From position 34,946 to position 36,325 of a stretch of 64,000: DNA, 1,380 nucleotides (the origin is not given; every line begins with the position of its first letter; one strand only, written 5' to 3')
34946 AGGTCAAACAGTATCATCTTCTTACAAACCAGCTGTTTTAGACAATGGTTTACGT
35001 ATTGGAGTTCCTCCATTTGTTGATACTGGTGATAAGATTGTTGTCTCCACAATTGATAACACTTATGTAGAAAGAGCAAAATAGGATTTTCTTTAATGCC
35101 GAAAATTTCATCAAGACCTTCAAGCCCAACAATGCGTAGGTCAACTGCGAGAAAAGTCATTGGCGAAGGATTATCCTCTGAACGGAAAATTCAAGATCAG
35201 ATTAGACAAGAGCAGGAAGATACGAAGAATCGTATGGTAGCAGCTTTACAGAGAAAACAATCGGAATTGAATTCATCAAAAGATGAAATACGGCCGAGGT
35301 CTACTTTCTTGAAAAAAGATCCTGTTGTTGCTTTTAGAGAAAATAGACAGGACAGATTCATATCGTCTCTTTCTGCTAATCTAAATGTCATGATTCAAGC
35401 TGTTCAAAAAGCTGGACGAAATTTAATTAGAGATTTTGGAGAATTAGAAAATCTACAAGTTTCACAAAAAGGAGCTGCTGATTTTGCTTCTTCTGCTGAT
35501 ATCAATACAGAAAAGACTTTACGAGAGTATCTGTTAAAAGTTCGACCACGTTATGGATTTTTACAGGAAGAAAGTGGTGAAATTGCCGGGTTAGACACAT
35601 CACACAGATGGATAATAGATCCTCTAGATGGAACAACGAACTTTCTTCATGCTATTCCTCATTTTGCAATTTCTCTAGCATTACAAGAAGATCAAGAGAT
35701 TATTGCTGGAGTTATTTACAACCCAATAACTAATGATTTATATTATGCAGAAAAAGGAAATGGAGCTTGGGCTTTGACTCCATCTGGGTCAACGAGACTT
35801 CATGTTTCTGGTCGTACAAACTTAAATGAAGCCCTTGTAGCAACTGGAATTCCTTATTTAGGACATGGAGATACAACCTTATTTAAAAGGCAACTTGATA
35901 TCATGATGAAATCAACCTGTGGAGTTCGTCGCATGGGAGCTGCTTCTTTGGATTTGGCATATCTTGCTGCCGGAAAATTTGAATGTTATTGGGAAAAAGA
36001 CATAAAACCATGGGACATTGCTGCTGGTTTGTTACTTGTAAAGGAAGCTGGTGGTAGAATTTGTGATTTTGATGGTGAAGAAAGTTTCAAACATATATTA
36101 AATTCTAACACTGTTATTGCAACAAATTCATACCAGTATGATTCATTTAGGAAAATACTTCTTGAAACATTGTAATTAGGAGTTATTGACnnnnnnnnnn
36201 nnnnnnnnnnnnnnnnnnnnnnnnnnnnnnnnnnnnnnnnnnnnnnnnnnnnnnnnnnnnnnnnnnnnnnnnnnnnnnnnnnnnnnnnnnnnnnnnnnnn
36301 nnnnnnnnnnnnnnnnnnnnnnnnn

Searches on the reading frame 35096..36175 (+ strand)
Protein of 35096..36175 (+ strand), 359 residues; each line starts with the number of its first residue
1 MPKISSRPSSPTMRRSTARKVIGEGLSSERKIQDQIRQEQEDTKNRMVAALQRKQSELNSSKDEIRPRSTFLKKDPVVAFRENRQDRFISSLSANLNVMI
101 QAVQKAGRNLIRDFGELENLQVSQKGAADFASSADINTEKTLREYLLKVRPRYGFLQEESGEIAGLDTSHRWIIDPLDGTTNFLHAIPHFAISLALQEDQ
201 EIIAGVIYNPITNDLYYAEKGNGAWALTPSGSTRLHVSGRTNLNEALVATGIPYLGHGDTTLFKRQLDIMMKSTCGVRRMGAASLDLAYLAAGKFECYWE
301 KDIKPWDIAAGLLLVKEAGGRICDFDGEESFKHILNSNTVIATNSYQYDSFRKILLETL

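Call 54: search_protein_families(library=pfam, proteins=[window:35096-36175:+], max_evalue=0.000001)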
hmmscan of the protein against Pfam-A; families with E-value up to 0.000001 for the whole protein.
window:35096-36175:+ (359 aa): 1 family
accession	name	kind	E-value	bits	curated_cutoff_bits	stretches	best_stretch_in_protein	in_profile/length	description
PF00459.30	Inositol_P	-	8.6e-61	206.2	27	1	96-347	6-257/271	Inositol monophosphatase family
